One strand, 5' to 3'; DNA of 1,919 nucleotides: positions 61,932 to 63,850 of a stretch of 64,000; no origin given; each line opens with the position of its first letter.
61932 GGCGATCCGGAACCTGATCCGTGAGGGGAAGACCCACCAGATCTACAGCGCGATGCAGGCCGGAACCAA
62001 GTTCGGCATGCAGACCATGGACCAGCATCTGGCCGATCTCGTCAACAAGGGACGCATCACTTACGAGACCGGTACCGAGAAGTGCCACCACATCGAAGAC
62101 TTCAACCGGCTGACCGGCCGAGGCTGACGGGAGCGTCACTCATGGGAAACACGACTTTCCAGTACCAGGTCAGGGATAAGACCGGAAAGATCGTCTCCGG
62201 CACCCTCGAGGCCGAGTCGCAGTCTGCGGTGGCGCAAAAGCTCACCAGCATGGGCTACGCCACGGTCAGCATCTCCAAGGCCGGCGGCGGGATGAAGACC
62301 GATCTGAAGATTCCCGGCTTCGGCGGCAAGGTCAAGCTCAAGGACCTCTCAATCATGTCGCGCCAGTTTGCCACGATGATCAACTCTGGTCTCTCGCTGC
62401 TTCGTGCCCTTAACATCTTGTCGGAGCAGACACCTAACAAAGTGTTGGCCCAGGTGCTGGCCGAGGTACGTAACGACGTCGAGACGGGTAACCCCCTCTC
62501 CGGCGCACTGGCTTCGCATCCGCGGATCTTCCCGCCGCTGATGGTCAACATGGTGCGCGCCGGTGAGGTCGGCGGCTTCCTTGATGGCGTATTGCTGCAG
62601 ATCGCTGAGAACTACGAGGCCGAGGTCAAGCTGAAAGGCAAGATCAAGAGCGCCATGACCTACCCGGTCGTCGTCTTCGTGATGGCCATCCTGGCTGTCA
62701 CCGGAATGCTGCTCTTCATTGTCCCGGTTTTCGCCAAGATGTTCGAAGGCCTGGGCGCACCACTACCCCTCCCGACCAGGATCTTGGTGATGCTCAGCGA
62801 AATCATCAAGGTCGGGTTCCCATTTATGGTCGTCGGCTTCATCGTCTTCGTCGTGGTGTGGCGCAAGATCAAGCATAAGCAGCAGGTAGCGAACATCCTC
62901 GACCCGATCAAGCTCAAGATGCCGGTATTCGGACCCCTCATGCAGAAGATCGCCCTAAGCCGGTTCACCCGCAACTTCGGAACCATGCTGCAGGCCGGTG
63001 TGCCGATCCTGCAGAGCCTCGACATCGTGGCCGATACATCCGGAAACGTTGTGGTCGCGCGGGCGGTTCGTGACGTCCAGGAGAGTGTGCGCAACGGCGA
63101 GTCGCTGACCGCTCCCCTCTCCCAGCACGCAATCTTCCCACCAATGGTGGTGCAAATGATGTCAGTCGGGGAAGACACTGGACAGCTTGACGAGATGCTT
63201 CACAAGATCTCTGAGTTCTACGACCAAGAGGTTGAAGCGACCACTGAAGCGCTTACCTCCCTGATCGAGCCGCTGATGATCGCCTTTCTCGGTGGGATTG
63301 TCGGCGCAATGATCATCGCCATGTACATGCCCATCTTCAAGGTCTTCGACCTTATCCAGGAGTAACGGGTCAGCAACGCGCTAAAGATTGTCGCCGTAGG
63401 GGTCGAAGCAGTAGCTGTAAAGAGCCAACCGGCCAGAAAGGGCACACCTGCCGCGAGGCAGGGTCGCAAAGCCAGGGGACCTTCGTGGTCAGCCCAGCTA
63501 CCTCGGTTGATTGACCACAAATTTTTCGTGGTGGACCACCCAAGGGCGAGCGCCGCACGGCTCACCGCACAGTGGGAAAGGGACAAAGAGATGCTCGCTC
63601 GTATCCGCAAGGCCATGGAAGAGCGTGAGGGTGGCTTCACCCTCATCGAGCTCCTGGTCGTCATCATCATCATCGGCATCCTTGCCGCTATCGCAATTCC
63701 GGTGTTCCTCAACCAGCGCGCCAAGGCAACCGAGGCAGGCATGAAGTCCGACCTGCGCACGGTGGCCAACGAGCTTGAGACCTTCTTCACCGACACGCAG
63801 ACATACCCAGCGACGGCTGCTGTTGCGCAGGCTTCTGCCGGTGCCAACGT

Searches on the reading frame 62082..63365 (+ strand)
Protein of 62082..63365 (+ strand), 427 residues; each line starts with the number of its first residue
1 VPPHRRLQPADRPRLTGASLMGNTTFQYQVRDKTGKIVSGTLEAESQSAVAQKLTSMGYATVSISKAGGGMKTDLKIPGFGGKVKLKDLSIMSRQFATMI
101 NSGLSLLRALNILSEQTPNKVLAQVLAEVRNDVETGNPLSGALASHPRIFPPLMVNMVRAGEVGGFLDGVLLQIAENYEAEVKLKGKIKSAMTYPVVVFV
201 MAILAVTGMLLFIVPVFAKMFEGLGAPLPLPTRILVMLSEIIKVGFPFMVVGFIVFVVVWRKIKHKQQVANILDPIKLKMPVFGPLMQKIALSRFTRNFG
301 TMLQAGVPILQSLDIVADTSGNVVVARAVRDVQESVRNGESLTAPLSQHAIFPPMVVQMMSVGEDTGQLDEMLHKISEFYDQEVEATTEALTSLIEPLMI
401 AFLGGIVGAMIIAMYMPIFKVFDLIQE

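Call 4: search_protein_families(library=pfam, proteins=[window:62082-63365:+], max_evalue=0.01)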
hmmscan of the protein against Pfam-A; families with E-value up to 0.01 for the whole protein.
window:62082-63365:+ (427 aa): 1 family
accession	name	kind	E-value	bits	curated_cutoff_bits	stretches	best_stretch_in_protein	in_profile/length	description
PF00482.28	T2SSF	-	2.9e-68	228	25.2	2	93-215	2-125/125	Type II secretion system (T2SS), protein F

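Call 39: search_protein_families(library=ncbifam, proteins=[window:62142-63362:+], max_evalue=0.001)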
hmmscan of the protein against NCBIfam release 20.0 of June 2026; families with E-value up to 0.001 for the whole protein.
window:62142-63362:+ (407 aa): 6 families
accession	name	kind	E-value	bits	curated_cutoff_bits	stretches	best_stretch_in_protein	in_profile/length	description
NF052607.1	T4PiliAsmPilCThrm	equivalog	1.9e-128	429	700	1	5-403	3-402/406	type IV pilus assembly protein PilC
NF052606.1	T4PiliAsmPilCMyx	equivalog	1.7e-123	412.5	700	1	5-405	21-418/419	type IV pilus assembly protein PilC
TIGR02120.1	GspF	equivalog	5.5e-107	358.5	424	1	6-404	1-400/401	type II secretion system inner membrane protein GspF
NF007861.0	PRK10573.1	equivalog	2.4e-90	303.5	401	1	5-405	6-398/401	protein transport protein HofC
NF047826.1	T3SSXpsF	equivalog_domain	2.2e-75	254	650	1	5-403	3-402/405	type II secretion system protein XpsF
NF041012.2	T4P_ComGB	equivalog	1.5e-44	152.7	240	2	134-401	64-330/332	competence type IV pilus assembly protein ComGB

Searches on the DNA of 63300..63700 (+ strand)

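Call 50: search_rna_families(source=window, start=63300, end=63700, threshold=evalue, max_evalue=1, show_alignments=2)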
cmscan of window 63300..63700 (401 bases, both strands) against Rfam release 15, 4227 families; matches with E-value up to 1: 2.
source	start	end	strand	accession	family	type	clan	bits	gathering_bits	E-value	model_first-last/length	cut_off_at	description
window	63433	63506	+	RF03167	c-di-GMP-I-GGC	Cis-reg; riboswitch;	CL00126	55.3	59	1.6e-12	1-80/80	no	c-di-GMP-I-GGC riboswitch aptamer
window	63635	63677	-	RF01126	sR41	Gene; snRNA; snoRNA; CD-box;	-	15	54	0.3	1-53/53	no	Small nucleolar RNA sR41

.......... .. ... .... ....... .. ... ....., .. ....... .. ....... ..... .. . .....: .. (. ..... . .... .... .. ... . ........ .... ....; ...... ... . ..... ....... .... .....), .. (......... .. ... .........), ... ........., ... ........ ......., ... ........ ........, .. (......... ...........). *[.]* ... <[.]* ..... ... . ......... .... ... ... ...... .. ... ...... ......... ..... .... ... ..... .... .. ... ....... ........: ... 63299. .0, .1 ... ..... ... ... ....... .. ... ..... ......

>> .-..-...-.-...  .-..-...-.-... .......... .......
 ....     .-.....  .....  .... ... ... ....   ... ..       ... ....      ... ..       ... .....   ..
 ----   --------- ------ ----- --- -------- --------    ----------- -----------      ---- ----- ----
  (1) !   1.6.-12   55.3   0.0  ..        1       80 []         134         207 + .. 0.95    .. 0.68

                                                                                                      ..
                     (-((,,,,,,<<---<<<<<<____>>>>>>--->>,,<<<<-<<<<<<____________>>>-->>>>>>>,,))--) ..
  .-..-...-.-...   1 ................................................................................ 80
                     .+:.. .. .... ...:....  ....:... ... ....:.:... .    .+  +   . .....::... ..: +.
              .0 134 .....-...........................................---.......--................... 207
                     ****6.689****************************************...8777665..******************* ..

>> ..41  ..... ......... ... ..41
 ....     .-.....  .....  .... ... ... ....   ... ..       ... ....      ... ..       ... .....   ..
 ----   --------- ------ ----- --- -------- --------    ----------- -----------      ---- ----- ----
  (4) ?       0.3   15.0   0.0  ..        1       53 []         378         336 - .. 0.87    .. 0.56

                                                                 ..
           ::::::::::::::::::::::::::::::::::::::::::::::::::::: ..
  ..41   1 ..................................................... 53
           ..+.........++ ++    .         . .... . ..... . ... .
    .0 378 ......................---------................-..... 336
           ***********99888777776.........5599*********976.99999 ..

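Call 52: search_rna_families(source=window, start=63300, end=63700, threshold=gathering, show_alignments=1)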
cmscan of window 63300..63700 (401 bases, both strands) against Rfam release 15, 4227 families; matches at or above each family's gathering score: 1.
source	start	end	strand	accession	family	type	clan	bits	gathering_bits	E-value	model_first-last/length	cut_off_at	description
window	63431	63505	+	RF01051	c-di-GMP-I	Cis-reg; riboswitch;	CL00126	51.3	35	2.6e-09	1-87/87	no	c-di-GMP-I riboswitch aptamer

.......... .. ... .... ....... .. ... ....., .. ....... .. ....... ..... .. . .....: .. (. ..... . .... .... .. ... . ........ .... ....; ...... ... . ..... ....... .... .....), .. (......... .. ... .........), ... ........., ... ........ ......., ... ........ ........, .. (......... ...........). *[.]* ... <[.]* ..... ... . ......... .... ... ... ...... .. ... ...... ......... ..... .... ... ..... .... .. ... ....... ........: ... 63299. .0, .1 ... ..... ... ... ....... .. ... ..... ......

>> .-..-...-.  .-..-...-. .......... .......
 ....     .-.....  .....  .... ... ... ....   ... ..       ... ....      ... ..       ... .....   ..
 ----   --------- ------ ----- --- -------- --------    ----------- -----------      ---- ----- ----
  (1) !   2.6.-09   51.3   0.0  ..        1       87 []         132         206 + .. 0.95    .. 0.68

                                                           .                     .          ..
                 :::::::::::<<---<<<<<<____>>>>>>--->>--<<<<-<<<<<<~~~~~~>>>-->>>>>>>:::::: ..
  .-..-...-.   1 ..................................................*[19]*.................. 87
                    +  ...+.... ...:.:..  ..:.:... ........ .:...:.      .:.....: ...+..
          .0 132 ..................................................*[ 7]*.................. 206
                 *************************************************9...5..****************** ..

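Call 64: build_rna_model(alignment_id=A2, structure=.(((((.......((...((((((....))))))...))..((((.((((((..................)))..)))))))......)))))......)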
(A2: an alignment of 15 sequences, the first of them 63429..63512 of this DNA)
Model R1 built from alignment A2 (15 sequences, 99 columns); structure: as given.
model positions 87; base pairs 23; branch points 1; effective number of sequences 1.44; information 0.654 bits per position. Calibrated on 0.2 Mb of random sequence (short: E-values are rough).
structure used (alignment columns):
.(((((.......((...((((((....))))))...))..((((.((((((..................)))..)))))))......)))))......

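Call 65: search_with_rna_model(model_id=R1, sources=[window, L001, L002, L003, L004, L005, L006, L007, L008, L009, L010, L011, L012, L013, L014, L015, L016, L017, L018, L019, L020, L021, L022, L023, L024, L025, L026, L027, L028, L029, L030, L031, L032, L033, L034, L035, L036, L037, L038, L039, L040, L041, L042, L043, L044, L045, L046, L047, L048, L049, L050, L051, L052, L053, L054, L055, L056, L057, L058, L059, L060, L061, L062, L063, L064, L065, L066, L067, L068, L069, L070, L071, L072, L073, L074, L075, L076, L077, L078, L079, L080], max_evalue=1)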
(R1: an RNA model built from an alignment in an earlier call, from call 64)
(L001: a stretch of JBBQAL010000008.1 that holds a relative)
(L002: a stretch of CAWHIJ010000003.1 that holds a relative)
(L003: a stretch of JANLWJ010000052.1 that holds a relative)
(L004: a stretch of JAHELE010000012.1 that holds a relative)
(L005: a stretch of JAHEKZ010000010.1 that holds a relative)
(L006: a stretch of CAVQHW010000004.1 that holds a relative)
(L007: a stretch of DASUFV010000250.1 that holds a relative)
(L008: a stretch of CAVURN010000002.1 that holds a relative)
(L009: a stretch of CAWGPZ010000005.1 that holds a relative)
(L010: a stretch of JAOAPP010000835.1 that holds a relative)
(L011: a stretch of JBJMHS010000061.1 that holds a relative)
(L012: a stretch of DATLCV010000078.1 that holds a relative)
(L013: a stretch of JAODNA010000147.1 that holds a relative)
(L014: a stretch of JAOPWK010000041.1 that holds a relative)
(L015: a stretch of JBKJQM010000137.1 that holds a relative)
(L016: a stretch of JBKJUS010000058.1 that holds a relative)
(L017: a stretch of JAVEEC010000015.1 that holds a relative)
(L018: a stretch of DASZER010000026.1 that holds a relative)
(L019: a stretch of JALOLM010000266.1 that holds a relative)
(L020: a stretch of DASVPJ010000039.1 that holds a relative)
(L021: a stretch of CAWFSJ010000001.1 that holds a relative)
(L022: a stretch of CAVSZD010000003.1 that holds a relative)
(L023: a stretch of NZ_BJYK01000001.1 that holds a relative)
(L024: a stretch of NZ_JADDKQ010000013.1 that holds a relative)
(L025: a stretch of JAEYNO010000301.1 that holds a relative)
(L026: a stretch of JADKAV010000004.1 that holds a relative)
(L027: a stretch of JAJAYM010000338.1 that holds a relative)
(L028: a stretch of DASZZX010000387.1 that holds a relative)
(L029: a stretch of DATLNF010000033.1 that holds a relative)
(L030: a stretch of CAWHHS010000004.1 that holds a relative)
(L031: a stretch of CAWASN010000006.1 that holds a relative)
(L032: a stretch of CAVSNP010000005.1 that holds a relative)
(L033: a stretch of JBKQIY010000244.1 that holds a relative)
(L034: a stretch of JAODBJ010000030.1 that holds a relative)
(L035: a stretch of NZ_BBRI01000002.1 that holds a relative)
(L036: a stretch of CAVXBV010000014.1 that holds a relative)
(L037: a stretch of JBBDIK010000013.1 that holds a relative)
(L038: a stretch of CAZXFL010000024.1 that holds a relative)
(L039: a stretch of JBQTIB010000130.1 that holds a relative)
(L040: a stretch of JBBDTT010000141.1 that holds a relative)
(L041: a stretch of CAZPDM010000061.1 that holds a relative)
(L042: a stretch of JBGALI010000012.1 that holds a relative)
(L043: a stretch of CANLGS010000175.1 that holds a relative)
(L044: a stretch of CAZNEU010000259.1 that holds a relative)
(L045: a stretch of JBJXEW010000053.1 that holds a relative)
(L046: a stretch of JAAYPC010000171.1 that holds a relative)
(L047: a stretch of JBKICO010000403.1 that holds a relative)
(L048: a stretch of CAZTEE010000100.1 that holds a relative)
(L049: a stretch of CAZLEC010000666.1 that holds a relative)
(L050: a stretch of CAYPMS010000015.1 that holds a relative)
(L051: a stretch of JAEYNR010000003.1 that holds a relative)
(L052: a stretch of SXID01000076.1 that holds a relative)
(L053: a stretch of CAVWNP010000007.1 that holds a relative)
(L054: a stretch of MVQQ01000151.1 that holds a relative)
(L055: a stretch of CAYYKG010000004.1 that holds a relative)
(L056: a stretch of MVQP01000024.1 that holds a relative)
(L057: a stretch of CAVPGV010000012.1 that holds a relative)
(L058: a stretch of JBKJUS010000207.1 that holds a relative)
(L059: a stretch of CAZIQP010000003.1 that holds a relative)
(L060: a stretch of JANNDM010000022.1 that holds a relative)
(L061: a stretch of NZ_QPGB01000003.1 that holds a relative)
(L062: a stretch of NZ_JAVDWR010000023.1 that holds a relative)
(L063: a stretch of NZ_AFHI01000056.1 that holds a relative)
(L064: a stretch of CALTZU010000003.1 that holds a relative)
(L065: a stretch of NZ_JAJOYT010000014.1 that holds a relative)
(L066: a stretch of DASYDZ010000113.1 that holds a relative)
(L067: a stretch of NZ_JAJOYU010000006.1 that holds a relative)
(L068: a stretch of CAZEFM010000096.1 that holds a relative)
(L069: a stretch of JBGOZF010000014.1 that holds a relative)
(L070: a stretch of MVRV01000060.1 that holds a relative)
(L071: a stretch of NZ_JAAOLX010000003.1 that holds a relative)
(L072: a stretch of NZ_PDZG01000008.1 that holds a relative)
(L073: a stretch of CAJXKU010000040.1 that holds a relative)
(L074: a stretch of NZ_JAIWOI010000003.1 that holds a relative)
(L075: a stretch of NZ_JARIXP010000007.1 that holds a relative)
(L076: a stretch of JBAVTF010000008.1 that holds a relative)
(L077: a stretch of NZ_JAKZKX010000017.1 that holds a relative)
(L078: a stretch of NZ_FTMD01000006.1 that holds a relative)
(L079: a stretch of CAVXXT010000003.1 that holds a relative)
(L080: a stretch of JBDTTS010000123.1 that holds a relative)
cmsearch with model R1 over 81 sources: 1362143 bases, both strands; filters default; matches with E-value up to 1: 22.
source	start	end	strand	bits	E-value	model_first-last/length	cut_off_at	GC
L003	13565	13648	+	103.9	3.1e-28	1-87/87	no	0.63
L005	14724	14807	+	102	1.1e-27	1-87/87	no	0.64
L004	14570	14653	+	101.5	1.6e-27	1-87/87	no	0.68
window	63429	63512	+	100.6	3.1e-27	1-87/87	no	0.65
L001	8529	8612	+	100.1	4.4e-27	1-87/87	no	0.68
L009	14783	14866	+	99.6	6.3e-27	1-87/87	no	0.65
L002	14782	14865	+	98.8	1.1e-26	1-87/87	no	0.67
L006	14767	14850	+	98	1.9e-26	1-87/87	no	0.64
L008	14784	14878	+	96.8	4.6e-26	1-87/87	no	0.66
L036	15986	16072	+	92.2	1.2e-24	1-87/87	no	0.68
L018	9798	9883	+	87.5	3.4e-23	1-87/87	no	0.71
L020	14788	14874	+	87.3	3.8e-23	1-87/87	no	0.68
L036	15382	15469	+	82.9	8.7e-22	1-87/87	no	0.68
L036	14639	14727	+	73.9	5.2e-19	1-87/87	no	0.75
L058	3634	3726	+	72.4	1.4e-18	1-87/87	no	0.68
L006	18117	18193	-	19.4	0.029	1-87/87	no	0.6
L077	16095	16204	+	19.2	0.034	1-87/87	no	0.71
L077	19333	19403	-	18.5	0.055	1-87/87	no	0.73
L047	10601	10671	-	18.2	0.066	1-87/87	no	0.75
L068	10911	11007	+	18.1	0.073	1-87/87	no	0.67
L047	7430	7460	+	14.8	0.73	43-73/87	no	0.84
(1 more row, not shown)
